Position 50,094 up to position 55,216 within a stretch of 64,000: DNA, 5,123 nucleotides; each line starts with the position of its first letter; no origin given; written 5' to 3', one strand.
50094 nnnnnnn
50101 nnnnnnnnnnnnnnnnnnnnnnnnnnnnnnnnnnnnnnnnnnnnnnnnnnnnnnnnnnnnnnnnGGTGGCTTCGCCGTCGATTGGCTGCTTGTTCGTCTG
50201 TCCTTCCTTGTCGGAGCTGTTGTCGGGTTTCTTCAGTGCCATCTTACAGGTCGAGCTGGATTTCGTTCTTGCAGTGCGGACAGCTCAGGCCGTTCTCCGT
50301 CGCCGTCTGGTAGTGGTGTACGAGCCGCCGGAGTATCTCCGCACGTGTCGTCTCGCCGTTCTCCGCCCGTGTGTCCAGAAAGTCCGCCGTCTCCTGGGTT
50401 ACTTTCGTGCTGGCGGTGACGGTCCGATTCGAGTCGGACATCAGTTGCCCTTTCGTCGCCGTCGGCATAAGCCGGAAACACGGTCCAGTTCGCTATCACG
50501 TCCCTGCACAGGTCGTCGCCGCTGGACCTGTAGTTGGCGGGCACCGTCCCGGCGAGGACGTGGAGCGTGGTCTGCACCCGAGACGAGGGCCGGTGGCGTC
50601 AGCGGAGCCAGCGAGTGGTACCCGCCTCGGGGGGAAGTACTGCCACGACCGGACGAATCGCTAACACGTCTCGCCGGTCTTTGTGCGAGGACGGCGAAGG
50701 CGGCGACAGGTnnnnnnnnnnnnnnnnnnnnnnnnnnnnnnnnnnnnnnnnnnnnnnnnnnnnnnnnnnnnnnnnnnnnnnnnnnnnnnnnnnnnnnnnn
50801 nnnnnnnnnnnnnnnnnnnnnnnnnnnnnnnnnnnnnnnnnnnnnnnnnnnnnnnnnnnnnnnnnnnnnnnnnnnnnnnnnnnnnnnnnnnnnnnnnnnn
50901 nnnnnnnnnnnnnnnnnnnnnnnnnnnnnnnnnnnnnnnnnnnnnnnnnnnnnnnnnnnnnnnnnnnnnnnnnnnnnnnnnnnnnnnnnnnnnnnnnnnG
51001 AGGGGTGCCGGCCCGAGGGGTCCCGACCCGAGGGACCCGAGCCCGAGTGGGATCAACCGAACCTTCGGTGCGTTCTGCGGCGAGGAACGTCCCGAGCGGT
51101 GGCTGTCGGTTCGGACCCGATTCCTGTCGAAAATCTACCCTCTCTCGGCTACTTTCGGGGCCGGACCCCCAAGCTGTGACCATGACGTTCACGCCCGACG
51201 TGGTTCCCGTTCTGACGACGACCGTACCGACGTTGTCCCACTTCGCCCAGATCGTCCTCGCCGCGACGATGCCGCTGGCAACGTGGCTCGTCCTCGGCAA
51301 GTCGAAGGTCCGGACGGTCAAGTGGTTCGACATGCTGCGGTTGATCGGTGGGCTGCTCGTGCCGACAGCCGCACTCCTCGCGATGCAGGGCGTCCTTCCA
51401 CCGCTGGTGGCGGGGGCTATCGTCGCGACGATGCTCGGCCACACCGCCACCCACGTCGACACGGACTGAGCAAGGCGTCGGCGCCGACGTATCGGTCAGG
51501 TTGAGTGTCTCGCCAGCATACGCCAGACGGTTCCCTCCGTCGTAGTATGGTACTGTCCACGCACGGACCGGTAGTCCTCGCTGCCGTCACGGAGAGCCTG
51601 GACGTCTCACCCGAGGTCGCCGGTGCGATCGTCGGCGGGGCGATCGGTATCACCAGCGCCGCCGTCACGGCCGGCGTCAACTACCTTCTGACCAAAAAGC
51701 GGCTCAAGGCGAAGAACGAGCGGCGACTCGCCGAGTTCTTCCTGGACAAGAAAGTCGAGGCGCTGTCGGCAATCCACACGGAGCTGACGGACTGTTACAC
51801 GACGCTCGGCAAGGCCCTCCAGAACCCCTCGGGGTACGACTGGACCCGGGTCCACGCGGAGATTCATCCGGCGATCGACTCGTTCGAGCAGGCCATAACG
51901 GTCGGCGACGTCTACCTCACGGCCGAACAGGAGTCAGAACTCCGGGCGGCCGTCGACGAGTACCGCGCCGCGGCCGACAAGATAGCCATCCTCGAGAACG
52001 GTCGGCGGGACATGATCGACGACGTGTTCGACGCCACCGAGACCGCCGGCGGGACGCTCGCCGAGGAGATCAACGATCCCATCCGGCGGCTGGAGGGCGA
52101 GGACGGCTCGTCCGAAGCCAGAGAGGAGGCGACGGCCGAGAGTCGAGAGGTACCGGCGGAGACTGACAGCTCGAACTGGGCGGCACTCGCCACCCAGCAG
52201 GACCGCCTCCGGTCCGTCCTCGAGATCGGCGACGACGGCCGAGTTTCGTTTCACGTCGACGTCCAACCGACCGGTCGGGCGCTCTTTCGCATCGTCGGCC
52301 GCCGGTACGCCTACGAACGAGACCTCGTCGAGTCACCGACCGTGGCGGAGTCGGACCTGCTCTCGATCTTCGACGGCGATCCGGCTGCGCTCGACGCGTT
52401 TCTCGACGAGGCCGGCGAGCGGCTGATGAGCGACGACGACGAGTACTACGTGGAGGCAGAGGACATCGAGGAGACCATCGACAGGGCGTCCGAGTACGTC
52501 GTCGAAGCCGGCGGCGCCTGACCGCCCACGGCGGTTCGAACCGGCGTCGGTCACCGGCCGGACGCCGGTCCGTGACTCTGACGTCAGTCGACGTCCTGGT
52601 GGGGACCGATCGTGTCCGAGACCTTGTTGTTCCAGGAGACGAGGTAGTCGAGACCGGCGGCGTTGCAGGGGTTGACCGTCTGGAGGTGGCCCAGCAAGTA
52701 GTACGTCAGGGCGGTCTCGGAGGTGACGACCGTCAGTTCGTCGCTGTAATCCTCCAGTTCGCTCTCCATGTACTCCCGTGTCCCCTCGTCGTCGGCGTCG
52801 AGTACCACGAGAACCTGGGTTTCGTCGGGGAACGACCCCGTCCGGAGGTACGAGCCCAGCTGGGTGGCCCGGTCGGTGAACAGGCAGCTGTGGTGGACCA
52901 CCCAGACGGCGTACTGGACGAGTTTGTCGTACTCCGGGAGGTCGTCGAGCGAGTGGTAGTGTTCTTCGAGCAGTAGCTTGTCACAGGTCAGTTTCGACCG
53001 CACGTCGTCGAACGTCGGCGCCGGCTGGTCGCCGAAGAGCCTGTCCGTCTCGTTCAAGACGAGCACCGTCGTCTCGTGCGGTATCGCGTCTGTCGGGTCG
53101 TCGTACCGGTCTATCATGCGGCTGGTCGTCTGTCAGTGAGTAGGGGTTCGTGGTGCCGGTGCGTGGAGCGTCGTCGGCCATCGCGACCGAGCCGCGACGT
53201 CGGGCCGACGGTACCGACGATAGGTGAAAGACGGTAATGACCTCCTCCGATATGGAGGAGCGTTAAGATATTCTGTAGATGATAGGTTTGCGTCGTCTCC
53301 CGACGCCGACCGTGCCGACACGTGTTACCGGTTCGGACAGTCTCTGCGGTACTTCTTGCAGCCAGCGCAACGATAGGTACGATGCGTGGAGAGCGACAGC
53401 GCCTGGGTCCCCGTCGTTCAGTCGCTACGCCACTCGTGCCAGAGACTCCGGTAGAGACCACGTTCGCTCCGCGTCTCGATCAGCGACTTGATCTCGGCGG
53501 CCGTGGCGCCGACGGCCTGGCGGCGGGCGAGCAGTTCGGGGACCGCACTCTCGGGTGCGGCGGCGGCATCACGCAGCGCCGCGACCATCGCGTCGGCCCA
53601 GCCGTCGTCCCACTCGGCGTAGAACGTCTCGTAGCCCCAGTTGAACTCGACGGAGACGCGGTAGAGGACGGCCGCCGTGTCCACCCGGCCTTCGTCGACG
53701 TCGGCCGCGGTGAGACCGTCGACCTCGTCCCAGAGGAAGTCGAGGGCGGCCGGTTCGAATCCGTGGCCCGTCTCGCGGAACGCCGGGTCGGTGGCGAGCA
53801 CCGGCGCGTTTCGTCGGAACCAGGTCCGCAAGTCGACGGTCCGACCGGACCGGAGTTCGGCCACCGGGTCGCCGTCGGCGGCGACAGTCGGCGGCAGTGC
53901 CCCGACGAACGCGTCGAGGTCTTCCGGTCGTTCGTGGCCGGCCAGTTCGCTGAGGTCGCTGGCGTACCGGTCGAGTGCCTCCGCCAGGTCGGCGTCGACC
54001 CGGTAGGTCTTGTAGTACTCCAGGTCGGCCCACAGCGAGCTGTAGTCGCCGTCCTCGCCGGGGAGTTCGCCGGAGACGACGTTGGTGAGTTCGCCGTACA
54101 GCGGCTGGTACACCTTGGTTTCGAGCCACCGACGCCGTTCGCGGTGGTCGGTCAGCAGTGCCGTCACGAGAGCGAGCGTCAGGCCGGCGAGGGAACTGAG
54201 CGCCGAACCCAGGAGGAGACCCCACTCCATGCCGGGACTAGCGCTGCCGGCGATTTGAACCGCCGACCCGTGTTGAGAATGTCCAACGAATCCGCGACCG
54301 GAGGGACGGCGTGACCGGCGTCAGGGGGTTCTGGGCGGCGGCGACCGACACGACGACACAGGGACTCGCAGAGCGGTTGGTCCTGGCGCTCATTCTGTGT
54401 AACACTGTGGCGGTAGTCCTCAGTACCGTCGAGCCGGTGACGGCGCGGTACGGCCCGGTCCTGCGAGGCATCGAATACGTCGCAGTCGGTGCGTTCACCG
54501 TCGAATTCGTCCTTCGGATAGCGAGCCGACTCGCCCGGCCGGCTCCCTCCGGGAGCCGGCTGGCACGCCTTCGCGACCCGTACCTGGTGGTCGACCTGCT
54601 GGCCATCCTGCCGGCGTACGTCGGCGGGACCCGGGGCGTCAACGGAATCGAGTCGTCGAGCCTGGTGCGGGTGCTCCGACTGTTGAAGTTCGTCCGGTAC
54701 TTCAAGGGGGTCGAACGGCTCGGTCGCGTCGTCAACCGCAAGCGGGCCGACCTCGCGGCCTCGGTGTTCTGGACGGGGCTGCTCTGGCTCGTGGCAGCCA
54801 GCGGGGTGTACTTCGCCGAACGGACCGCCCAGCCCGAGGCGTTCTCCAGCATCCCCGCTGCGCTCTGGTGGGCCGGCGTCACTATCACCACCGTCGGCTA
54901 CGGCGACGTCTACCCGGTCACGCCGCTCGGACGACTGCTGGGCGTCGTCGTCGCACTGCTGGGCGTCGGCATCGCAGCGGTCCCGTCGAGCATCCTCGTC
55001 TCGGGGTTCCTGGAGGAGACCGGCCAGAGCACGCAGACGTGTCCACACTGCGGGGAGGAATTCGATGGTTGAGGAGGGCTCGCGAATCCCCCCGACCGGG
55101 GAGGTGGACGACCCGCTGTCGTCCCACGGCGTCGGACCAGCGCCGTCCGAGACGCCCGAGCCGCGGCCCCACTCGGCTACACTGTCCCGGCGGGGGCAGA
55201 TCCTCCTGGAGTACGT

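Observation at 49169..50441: Compact module: RHH regulator, 16-residue Gly/Ala tandem-repeat protein and two single-pass peptides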

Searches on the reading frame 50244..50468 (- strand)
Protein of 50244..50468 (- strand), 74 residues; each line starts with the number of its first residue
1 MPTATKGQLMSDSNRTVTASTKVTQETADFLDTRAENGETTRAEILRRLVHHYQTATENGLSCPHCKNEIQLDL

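Call 8: search_protein_families(library=pfam, proteins=[window:50244-50468:-], max_evalue=1)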
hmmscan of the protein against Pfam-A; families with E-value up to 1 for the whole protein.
window:50244-50468:- (74 aa): 4 families
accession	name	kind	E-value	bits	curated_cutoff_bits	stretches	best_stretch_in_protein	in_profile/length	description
PF01402.27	RHH_1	-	0.0088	16.4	20.5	1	22-53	5-36/39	Ribbon-helix-helix protein, copG family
PF24460.1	DUF7575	-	0.029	14.2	28.5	1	59-74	2-17/28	Domain of unknown function (DUF7575)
PF22191.2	IBR_1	-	0.057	13.7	27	1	58-73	1-16/47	IBR domain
PF12891.13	Glyco_hydro_44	-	0.087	13.2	25.1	1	16-72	72-128/223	Glycoside hydrolase family 44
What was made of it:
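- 50244..50441 (-): RHH (CopG-type) regulator, 65 aa, with an invariant C-terminal CPHC knuckle. The longest ORF extends to 50468, but the upstream ATG overlaps the TATA-like box. The window copy alone scores E=0.0088, below the cutoff (call 8).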

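Call 9: search_protein_families(library=ncbifam, proteins=[window:50244-50468:-], max_evalue=1)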
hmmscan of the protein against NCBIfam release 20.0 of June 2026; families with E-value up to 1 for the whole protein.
window:50244-50468:- (74 aa): 2 families
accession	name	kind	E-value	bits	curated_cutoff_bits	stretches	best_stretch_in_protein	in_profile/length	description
TIGR00373.1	TIGR00373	equivalog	0.057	12.9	149.5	1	52-71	120-139/162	transcription factor E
NF053762.1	aCcr1_fam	equivalog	0.065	13.1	60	1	22-53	6-37/38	aCcr1 family cell cycle regulator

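Call 49: find_homologous_proteins(query=window:50247-50441:-, max_evalue=0.01)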
Query seq(65 aa) (65 aa): 6 proteins with E <= 0.01 among 6 candidates.
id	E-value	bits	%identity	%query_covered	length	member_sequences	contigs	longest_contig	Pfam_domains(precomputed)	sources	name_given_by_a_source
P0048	1.9e-35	136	100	100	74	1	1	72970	-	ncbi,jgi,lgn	-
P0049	1.3e-24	102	74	100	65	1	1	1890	-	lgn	-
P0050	2.0e-23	99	72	100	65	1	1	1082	-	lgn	-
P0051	3.0e-21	92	66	100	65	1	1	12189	PF21983.3,PF01402.28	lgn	-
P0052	3.2e-19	85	65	100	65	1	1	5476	-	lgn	-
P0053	1.7e-18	83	63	100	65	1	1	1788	-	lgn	-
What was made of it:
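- Closest known: CopG/Arc/MetJ-type RHH autorepressors heading small operons. Different: It forms a tiny family (6 sequences, call 49) restricted to loci that encode the repeat protein.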

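Call 50: find_encoding_contigs(protein=P0048, flank=1000, max_places=3)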
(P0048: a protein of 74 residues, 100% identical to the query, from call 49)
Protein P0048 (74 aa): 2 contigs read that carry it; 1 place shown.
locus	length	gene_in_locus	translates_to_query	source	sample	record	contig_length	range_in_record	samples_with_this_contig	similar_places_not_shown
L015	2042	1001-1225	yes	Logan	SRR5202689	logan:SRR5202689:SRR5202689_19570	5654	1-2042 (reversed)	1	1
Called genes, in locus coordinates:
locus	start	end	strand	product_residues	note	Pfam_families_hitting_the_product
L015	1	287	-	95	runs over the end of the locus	-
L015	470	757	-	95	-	-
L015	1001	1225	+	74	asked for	-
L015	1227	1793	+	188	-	-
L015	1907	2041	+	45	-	?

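Call 51: find_encoding_contigs(protein=P0051, flank=6000, max_places=2)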
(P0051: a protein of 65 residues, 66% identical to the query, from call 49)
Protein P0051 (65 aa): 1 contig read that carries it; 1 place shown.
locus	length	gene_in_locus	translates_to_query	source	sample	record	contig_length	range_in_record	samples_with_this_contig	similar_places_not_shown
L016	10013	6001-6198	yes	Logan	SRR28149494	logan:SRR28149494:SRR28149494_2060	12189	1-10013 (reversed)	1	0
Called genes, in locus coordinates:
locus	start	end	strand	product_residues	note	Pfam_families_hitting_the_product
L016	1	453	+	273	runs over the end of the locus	-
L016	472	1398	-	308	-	-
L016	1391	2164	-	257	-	PF00520:Ion_trans, PF07885:Ion_trans_2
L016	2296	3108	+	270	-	-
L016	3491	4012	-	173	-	-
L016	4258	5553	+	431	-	PF22888:FIMAH (weak)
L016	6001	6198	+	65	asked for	PF21983:NikA-like (weak), PF01402:RHH_1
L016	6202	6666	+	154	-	-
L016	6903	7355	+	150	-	PF05618:RimB-like (weak)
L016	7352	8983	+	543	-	PF16655:PhoD_N, PF09423:PhoD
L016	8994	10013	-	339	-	?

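Call 52: find_encoding_contigs(protein=P0052, flank=6000, max_places=2)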
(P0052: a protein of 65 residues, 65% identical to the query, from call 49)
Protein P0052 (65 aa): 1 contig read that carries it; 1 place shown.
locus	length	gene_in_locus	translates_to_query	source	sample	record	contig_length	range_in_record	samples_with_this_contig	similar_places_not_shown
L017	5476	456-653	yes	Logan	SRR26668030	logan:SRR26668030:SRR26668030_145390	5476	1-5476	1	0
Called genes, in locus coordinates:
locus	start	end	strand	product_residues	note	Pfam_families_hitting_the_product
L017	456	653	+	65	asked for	-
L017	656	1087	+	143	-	-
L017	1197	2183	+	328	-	PF08271:Zn_Ribbon_TF, PF00382:TFIIB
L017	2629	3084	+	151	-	PF03551:PadR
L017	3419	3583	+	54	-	PF26047:DUF8015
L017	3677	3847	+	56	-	-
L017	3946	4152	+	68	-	-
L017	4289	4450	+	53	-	-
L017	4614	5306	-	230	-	PF24336:DUF7504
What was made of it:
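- L017 places RHH-rep next to TFB/PadR with no phosphatase nearby (call 52).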

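Call 65: search_protein_families(library=padloc, proteins=[window:50244-50468:-], max_evalue=0.1)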
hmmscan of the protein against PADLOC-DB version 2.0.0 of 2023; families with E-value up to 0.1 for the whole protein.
window:50244-50468:- (74 aa): 0 families

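Call 76: search_protein_families(library=pfam, alignment_id=A8, max_evalue=0.01)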
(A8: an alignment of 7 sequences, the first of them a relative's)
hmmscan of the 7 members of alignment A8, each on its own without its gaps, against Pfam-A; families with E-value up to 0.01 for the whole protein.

A. member 1, P0049 (65 aa): 2 families
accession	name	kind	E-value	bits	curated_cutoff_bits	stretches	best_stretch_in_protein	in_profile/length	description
PF21983.2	NikA-like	-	0.0034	17.9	27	1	5-44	2-41/72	Mobilization protein NikA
PF01402.27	RHH_1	-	0.0041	17.5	20.5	1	14-44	6-36/39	Ribbon-helix-helix protein, copG family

B. families by the number of members that match (of 7 scanned): 3 families
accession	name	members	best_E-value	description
PF01402.27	RHH_1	5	1.3e-07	Ribbon-helix-helix protein, copG family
PF21983.2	NikA-like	4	2.3e-05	Mobilization protein NikA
PF21039.3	CEP104_ZnF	2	0.0021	Centrosomal protein CEP104, ZnF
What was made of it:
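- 50244..50441 (-): Pfam RHH_1 in 5 of 7 members, best E=1.3e-7 (call 76).
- On RHH_1 / CopG family (PF01402), for the 65-aa regulator: 5 of 7 family members match, best E=1.3e-7 (call 76).
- Closest known: CopG/Arc/MetJ-type RHH autorepressors heading small operons. Same: Pfam RHH_1 at family level (call 76).
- Pfam RHH_1 in 5 of 7 members (call 76).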

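Call 77: search_solved_structures(query=A8, max_evalue=1, show_alignments=1)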
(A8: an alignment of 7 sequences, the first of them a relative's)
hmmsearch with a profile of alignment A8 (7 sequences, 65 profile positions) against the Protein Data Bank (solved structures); distinct sequences matched with E-value up to 1: 5.
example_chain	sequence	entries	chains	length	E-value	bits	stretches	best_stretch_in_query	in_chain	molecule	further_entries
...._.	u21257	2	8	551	0.44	14.1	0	21-53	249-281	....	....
22bu_B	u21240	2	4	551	0.44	14.1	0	21-53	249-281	AAA family ATPase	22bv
3flo_B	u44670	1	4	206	0.69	13.5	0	44-58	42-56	DNA polymerase alpha catalytic subunit A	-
8oin_AY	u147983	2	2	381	0.94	13.1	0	6-48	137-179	28S ribosomal protein S31, mitochondrial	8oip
36rp_A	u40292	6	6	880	0.98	13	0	38-59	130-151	DNA-directed RNA polymerase subunit Rpo1N | DNA-directed RNA polymerase subunit A'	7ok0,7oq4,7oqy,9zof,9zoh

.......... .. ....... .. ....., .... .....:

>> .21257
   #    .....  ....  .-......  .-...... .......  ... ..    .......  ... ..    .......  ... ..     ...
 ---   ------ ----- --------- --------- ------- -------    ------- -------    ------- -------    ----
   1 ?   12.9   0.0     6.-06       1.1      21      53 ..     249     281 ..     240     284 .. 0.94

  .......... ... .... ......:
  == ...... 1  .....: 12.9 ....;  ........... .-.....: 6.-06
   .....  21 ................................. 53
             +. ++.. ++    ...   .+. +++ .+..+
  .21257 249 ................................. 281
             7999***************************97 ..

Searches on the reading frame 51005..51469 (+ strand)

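Call 8: search_protein_families(library=pfam, proteins=[window:51005-51469:+], max_evalue=1)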
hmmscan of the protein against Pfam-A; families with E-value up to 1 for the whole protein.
window:51005-51469:+ (154 aa): 1 family
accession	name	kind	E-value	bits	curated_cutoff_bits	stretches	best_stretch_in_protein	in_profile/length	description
PF18044.7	zf-CCCH_4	-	0.16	12.2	24.6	1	27-42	4-18/22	CCCH-type zinc finger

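Call 9: search_protein_families(library=ncbifam, proteins=[window:51005-51469:+], max_evalue=1)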
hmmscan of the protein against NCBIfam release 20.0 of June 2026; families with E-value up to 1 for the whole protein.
window:51005-51469:+ (154 aa): 1 family
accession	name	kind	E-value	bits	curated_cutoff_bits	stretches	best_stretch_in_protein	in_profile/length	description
NF033207.2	midcut_by_XrtH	subfamily_domain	0.0026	17.8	45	1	57-121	24-82/175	midcut-by-XrtH protein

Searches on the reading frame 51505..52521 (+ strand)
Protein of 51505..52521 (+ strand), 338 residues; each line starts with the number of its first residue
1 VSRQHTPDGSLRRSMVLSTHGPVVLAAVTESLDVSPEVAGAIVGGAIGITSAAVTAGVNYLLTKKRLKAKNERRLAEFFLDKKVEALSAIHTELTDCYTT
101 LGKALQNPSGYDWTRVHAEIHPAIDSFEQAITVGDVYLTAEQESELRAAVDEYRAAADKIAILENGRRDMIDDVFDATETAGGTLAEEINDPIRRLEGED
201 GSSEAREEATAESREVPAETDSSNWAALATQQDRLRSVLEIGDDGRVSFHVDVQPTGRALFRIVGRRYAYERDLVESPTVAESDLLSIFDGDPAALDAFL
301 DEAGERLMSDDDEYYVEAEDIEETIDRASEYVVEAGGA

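Call 8: search_protein_families(library=pfam, proteins=[window:51505-52521:+], max_evalue=1)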
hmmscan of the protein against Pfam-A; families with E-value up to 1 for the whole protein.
window:51505-52521:+ (338 aa): 1 family
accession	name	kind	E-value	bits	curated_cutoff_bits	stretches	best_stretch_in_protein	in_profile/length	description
PF07813.17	LTXXQ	-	0.38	11.9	24.3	0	136-179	13-50/100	LTXXQ motif family protein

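Call 9: search_protein_families(library=ncbifam, proteins=[window:51505-52521:+], max_evalue=1)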
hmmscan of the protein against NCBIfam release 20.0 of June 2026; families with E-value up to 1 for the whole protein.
window:51505-52521:+ (338 aa): 4 families
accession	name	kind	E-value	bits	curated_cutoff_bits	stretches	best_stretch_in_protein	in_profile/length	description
NF000285.3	SHV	exception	0.032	13.6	640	1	37-85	163-212/285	SHV family class A beta-lactamase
NF053722.1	Cg1360_fam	equivalog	0.038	13.9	40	1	11-61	8-58/128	Cg1360 family ATP-synthase-associated protein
TIGR03036.1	trp_2_3_diox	equivalog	0.04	13.3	390.7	1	73-114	113-154/264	tryptophan 2,3-dioxygenase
NF038195.1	blaAAK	exception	0.046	13.1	655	1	37-85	164-213/286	AAK family class A beta-lactamase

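Call 65: search_protein_families(library=padloc, proteins=[window:51505-52521:+], max_evalue=0.1)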
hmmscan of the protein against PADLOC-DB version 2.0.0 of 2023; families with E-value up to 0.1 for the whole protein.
window:51505-52521:+ (338 aa): 1 family
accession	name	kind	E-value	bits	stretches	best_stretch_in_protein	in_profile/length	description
PDLC03842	LeoB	-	0.021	11.7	1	38-132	457-551/568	-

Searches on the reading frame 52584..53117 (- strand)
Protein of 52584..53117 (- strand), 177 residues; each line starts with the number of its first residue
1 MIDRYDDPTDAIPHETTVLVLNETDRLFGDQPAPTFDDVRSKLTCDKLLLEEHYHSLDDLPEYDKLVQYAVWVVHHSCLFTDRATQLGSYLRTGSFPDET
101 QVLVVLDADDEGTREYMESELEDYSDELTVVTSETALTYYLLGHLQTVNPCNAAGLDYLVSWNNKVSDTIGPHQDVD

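Call 38: search_protein_families(library=pfam, proteins=[window:52584-53117:-], max_evalue=0.01)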
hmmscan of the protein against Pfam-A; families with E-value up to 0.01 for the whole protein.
window:52584-53117:- (177 aa): 0 families

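Call 65: search_protein_families(library=padloc, proteins=[window:52584-53117:-], max_evalue=0.1)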
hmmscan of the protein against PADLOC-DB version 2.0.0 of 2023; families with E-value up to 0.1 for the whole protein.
window:52584-53117:- (177 aa): 2 families
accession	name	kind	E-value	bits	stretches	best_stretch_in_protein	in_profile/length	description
PDLC03640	MTase_III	-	0.014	11.7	1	101-130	411-440/654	Type III methyltransferase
PDLC04202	HEC-01B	-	0.042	11.9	1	91-136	49-95/204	-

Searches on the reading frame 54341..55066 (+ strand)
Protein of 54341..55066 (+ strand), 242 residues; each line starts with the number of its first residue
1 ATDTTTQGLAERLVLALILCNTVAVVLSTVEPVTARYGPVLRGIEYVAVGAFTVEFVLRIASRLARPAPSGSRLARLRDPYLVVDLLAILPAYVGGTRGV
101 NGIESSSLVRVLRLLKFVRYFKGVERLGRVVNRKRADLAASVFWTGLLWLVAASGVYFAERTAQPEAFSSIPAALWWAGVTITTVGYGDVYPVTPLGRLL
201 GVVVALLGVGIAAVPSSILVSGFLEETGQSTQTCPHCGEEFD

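Call 82: search_protein_families(library=ncbifam, proteins=[window:54341-55066:+], max_evalue=0.00001)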
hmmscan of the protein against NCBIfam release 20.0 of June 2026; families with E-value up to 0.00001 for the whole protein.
window:54341-55066:+ (242 aa): 2 families
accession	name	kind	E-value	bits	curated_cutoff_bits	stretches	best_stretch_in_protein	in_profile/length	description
NF040645.1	K_channel_Meth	equivalog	8.9e-11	42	300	1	11-207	13-193/203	hyperpolarization-activated voltage-gated potassium channel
NF007828.0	PRK10537.1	equivalog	1.3e-07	31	425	1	154-216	163-224/403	voltage-gated potassium channel protein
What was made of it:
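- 51505..56012 (.): Conserved island genes lying between the two rep copies: p338 (51505-52521 +), p177 (52584-53117 -), p270 (53418-54230 -), a voltage-gated-type K+ channel ending in CPHCG (54341-55066 +), and the membrane protein p315 (55065-56012 +). Channel identified by NCBIfam in call 82.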
